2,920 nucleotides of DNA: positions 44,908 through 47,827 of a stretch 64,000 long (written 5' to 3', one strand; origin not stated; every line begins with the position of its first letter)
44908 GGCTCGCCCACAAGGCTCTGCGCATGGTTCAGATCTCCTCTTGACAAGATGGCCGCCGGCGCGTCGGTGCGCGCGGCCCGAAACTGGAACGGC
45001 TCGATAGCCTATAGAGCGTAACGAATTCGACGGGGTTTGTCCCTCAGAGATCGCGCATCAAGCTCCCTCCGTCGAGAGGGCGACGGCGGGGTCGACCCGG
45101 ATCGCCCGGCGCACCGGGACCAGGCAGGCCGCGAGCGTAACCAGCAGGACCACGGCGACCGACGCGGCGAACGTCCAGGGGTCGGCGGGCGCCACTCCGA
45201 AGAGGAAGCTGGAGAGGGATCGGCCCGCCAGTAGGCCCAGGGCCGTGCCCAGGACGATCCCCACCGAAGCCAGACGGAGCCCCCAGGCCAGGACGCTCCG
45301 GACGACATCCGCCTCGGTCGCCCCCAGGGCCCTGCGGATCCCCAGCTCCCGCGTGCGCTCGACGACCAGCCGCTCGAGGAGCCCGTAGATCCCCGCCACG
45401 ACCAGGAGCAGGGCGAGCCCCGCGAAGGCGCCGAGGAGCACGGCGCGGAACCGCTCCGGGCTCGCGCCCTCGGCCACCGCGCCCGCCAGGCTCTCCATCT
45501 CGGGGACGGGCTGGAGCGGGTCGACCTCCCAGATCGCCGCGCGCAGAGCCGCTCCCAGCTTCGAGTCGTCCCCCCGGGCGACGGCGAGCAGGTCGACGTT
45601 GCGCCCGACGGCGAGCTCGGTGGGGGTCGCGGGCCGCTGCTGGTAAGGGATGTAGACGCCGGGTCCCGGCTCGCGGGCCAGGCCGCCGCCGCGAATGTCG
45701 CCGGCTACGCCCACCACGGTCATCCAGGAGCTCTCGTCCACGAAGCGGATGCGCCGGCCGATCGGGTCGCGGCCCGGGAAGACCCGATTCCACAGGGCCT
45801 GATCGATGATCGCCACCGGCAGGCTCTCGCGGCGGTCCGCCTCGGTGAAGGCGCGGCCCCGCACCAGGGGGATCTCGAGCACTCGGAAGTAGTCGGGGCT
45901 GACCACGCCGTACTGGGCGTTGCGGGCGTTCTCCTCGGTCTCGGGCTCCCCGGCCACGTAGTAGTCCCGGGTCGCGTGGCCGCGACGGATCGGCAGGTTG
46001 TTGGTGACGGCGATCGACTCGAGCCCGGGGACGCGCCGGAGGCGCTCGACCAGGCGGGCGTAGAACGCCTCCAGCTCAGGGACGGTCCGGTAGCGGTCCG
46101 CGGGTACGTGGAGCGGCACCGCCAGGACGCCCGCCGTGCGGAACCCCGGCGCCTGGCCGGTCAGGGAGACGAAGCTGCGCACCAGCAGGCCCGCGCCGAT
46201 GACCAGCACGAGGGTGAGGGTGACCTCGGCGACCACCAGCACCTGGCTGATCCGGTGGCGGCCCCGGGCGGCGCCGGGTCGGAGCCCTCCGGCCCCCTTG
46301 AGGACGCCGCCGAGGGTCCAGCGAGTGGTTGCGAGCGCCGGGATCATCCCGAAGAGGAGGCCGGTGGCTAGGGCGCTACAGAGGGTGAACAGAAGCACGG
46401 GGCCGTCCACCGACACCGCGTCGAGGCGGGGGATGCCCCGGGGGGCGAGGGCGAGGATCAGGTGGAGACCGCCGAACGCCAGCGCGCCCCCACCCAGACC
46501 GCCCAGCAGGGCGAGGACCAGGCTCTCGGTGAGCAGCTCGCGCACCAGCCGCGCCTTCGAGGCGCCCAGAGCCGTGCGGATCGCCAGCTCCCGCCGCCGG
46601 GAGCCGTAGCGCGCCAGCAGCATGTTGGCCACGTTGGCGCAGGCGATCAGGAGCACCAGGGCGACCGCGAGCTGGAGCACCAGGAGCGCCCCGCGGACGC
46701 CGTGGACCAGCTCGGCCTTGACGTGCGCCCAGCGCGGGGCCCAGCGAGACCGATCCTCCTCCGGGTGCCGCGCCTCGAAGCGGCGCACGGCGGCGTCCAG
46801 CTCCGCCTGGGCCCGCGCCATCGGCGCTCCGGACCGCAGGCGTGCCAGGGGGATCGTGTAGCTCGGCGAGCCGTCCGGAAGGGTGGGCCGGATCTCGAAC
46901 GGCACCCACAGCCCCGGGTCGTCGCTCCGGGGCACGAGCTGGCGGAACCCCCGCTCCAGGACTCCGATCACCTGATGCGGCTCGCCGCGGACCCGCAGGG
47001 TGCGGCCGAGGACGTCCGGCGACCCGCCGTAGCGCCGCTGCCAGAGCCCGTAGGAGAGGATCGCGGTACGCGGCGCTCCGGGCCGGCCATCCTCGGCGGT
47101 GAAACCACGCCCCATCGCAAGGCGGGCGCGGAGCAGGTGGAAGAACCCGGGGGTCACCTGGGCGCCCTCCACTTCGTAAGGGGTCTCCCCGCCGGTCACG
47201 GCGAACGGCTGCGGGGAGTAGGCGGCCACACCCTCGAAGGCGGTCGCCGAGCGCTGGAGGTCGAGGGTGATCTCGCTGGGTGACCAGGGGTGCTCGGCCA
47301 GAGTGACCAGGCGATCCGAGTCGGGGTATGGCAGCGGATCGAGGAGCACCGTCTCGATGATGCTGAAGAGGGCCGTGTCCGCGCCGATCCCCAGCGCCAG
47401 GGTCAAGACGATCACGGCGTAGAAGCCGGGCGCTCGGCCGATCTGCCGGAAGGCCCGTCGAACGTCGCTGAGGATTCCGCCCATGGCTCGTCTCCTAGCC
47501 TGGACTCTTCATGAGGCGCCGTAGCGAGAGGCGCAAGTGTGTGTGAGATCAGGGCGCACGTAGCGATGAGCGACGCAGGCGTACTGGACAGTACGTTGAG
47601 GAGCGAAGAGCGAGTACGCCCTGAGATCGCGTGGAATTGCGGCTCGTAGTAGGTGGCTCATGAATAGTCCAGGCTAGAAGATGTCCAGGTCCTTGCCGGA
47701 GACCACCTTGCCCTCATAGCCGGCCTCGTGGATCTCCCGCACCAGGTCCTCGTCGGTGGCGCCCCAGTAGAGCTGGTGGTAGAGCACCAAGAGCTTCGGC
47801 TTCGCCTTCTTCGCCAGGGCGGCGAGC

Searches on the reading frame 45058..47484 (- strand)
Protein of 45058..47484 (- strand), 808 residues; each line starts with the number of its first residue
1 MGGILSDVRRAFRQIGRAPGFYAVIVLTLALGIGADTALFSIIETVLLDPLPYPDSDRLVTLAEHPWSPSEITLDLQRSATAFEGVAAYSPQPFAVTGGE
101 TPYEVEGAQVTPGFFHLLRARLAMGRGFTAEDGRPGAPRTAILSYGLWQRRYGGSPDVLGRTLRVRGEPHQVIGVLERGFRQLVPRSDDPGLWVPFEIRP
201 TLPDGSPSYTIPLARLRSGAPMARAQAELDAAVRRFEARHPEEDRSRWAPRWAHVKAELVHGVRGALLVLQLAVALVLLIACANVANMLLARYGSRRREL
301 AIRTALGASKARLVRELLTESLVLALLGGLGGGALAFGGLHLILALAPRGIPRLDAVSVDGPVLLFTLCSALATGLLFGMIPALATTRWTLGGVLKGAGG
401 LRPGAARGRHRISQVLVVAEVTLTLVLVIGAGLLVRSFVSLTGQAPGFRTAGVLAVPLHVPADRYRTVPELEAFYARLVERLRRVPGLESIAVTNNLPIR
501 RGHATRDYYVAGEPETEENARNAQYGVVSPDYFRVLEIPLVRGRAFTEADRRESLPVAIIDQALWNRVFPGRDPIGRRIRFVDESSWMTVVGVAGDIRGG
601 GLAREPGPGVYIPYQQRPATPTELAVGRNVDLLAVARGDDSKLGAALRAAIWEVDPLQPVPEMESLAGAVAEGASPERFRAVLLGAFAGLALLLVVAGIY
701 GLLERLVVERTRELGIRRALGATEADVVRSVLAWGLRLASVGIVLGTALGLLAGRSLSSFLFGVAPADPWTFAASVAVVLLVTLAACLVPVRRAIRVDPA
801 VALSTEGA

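Call 11: search_protein_families(library=pfam, proteins=[window:45058-47484:-], max_evalue=0.01)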
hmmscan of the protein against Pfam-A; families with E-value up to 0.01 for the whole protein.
window:45058-47484:- (808 aa): 2 families
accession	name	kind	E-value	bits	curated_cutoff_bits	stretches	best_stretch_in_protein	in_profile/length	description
PF12704.14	MacB_PCD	-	1e-45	157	27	2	24-231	3-206/207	MacB-like periplasmic core domain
PF02687.27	FtsX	-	3.5e-24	85.6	25.5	2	686-799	2-120/120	FtsX-like permease C-terminal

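Call 22: find_encoding_contigs(protein=window:45058-47484:-, flank=10000, max_places=6)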
Protein window:45058-47484:- (808 aa): no gene with exactly this product is on record in the collection.

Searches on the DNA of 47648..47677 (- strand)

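Call 43: search_dna_similar(query=window:47648-47677:-, collection=plasmids, mode=distant, max_evalue=10, max_rows=30)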
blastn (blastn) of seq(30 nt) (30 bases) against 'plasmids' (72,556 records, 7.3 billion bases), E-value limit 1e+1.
Records with a match: 3; places in all: 3; records where one place covers at least 80% of the query: 0.
Best place of each record, by identity: 95-99% 1; 90-95% 2.
By first word of the organism name: Lichenicola 1; Sphingobium 1; Novosphingobium 1.
By predicted mobility (MOB-suite, as given by PLSDB): non-mobilizable 2; conjugative 1.
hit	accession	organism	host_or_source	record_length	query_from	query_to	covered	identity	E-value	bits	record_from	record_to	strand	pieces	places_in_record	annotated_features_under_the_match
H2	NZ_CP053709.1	Lichenicola cladoniae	Cladonia borealis,cell culture,lichen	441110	1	23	77%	91.3%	2e+0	34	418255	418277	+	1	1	none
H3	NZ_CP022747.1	Sphingobium xenophagum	cell culture,electronic ...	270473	2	23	73%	90.9%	5e+0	32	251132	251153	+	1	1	none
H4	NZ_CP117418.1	Novosphingobium humi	Single cell,Soil from military shooting ...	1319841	8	27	67%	95.0%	5e+0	33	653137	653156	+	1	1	none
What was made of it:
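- The two BLAST hits on their own had E-values of 2 and 5 (call 43).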

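Call 44: get_annotated_region(hit=H2, flank=2500)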
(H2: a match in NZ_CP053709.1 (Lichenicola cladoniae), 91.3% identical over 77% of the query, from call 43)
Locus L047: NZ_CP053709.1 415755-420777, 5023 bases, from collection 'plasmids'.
description: Lichenicola cladoniae strain PAMC 26569 plasmid unnamed1, complete sequence
organism: Lichenicola cladoniae (NCBI taxid 1484109)
taxonomy: Bacteria; Pseudomonadota; Alphaproteobacteria; Rhodospirillales; Acetobacteraceae; Lichenicola; Lichenicola cladoniae
host: -; source: Cladonia borealis,cell culture,lichen; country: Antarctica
typing (MOB-suite, as given by PLSDB): non-mobilizable
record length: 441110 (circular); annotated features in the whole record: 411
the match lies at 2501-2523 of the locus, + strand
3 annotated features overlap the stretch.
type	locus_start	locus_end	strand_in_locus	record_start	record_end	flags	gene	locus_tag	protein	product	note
CDS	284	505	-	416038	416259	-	-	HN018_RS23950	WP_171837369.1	DUF2934 domain-containing protein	-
CDS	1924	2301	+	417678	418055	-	-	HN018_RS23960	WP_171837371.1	PRC-barrel domain-containing protein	GO:0019684 - photosynthesis, light reaction [Evidence IEA]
CDS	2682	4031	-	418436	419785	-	-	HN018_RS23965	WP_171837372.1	IS1380 family transposase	-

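Call 45: get_annotated_region(hit=H3, flank=2500)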
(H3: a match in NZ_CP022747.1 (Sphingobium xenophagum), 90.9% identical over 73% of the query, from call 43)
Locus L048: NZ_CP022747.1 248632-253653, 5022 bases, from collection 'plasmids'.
description: Sphingobium xenophagum strain C1 plasmid p1, complete sequence
organism: Sphingobium xenophagum (NCBI taxid 121428)
taxonomy: Bacteria; Pseudomonadota; Alphaproteobacteria; Sphingomonadales; Sphingomonadaceae; Sphingobium; Sphingobium xenophagum
host: -; source: cell culture,electronic waste-contaminated sediment; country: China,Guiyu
typing (MOB-suite, as given by PLSDB): conjugative; replicon rep_cluster_728; relaxase MOBF; mating-pair formation MPF_F
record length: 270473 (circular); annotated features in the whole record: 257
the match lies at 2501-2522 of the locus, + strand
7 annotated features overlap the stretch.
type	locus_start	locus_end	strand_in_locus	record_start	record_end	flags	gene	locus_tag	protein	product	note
CDS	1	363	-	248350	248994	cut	-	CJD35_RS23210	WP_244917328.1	hypothetical protein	-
CDS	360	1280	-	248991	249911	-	-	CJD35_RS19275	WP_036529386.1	glycosyltransferase family A protein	-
CDS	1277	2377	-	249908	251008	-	-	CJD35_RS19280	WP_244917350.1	glycosyltransferase family 4 protein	-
CDS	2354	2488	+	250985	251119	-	-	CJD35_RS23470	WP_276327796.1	hypothetical protein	-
CDS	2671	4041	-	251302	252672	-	-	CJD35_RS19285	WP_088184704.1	IS1380 family transposase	-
CDS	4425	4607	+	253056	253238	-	-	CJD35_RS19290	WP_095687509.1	hypothetical protein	-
CDS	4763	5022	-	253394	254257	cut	-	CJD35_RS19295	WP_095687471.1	toprim domain-containing protein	-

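Call 77: get_annotated_region(hit=H4, flank=2500)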
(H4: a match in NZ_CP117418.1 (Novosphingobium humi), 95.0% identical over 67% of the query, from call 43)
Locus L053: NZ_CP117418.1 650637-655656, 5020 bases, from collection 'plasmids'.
description: Novosphingobium humi strain KACC 19094 plasmid unnamed1, complete sequence
organism: Novosphingobium humi (NCBI taxid 2282397)
taxonomy: Bacteria; Pseudomonadota; Alphaproteobacteria; Sphingomonadales; Sphingomonadaceae; Novosphingobium; Novosphingobium humi
host: -; source: Single cell,Soil from military shooting range; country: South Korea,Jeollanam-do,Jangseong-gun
typing (MOB-suite, as given by PLSDB): non-mobilizable; mating-pair formation MPF_F
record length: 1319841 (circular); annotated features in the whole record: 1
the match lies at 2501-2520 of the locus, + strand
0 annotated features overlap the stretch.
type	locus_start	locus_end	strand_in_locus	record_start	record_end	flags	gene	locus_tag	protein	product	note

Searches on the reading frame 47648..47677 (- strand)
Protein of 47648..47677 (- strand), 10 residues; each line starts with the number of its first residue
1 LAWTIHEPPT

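Call 61: find_homologous_proteins(query=L047:2682-4031:-, max_evalue=1e-20)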
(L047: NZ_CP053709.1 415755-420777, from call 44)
Query L047:2682-4031:- (449 aa): 7353 proteins with E <= 1e-20 among 8000 candidates; the best 120 are listed.
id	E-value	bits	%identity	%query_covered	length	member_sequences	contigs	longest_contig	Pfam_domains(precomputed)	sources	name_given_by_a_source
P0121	0.0e+0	1017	100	100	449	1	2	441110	PF13701.13,PF01609.28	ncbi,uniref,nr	ncbi:IS1380 family transposase (plasmid) [Lichenicola cladoniae]|uniref:IS1380 family transposase n=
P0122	9.3e-267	903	89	100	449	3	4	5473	PF13701.13,PF01609.28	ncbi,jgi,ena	-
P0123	2.8e-264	895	87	100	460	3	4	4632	PF13701.13,PF01609.28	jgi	-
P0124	6.0e-264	894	86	100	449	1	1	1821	PF13701.13,PF01609.28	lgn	-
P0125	9.2e-263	890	86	100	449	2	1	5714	PF13701.13,PF01609.28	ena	-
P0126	1.1e-262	890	86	100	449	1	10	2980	PF13701.13,PF01609.28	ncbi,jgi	jgi:hypothetical protein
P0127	5.6e-262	887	86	100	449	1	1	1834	PF13701.13,PF01609.28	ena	-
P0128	1.5e-261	886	87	100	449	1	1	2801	PF13701.13,PF01609.28,PF13808.12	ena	-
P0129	1.6e-261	886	86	100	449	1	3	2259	PF13701.13,PF01609.28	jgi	-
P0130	3.1e-261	885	86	100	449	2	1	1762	PF13701.13,PF01609.28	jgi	-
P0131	4.0e-261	884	87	100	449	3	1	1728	PF13701.13,PF01609.28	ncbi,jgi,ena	-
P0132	4.6e-261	884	86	100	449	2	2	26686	PF13701.13,PF01609.28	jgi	-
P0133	1.2e-260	883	87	100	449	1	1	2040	PF13701.13,PF01609.28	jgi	jgi:hypothetical protein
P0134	1.3e-260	883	85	100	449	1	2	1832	PF13701.13,PF01609.28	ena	-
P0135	2.5e-260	882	86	100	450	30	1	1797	PF13701.13,PF01609.28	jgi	jgi:hypothetical protein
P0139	4.7e-260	881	86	100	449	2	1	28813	PF13701.13,PF01609.28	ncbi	-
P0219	1.5e-247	840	84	100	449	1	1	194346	PF13701.13,PF01609.28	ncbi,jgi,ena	jgi:hypothetical protein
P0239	4.6e-240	815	80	100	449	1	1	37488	PF13701.13,PF01609.28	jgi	jgi:hypothetical protein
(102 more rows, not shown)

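Call 62: find_encoding_contigs(protein=P0139, flank=3000, max_places=3)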
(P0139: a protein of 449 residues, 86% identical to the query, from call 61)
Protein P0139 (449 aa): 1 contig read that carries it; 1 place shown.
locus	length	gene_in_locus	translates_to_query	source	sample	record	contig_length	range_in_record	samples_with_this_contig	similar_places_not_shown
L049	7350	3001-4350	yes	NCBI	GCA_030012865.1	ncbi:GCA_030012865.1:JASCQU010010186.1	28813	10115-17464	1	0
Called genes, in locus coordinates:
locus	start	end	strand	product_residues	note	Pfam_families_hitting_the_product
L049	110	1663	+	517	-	PF00665:rve (weak), PF27155:Y4rL_C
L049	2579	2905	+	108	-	-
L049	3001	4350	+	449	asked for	PF13701:DDE_Tnp_1_4, PF01609:DDE_Tnp_1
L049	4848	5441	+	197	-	PF02586:SRAP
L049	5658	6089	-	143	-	PF00892:EamA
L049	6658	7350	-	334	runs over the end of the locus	PF00561:Abhydrolase_1, PF12146:Hydrolase_4, PF12697:Abhydrolase_6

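Call 63: find_encoding_contigs(protein=P0219, flank=3000, max_places=3)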
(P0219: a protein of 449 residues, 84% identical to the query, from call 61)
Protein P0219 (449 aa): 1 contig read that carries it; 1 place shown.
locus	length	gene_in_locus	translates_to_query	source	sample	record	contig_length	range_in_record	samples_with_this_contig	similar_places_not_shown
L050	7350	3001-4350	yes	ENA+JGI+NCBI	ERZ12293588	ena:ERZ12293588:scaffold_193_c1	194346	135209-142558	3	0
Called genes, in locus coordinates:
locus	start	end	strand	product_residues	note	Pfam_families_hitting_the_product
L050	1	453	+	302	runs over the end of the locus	PF00487:FA_desaturase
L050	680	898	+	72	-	-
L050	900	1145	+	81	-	-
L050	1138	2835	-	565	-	PF18158:AidB_N, PF02770:Acyl-CoA_dh_M, PF00441:Acyl-CoA_dh_1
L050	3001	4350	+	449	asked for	PF13701:DDE_Tnp_1_4, PF01609:DDE_Tnp_1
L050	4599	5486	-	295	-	PF05050:Methyltransf_21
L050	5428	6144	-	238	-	-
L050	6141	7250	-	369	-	PF00534:Glycos_transf_1, PF13692:Glyco_trans_1_4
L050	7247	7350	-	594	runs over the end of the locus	PF13428:TPR_14 (faint), PF07719:TPR_2 (faint), PF13414:TPR_11 (faint), PF13692:Glyco_trans_1_4 (weak), PF00534:Glycos_transf_1 (weak)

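Call 64: find_encoding_contigs(protein=P0239, flank=3000, max_places=3)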
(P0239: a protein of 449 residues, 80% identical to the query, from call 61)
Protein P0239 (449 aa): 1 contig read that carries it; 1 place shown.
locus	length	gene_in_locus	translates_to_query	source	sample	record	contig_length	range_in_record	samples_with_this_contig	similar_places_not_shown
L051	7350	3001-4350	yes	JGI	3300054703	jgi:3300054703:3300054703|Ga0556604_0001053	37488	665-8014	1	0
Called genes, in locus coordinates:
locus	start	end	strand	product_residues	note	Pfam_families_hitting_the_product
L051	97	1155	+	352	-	PF00239:Resolvase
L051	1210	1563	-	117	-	-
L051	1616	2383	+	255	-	PF10609:ParA (faint), PF01656:CbiA, PF07015:VirC1, PF09140:MipZ (faint), PF13614:AAA_31 (weak)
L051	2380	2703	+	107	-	-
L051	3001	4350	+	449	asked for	PF13701:DDE_Tnp_1_4, PF01609:DDE_Tnp_1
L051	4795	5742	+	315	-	PF04796:RepA_C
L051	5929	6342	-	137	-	-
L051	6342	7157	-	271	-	PF02374:ArsA_ATPase (weak), PF10609:ParA (weak), PF13614:AAA_31 (weak), PF01656:CbiA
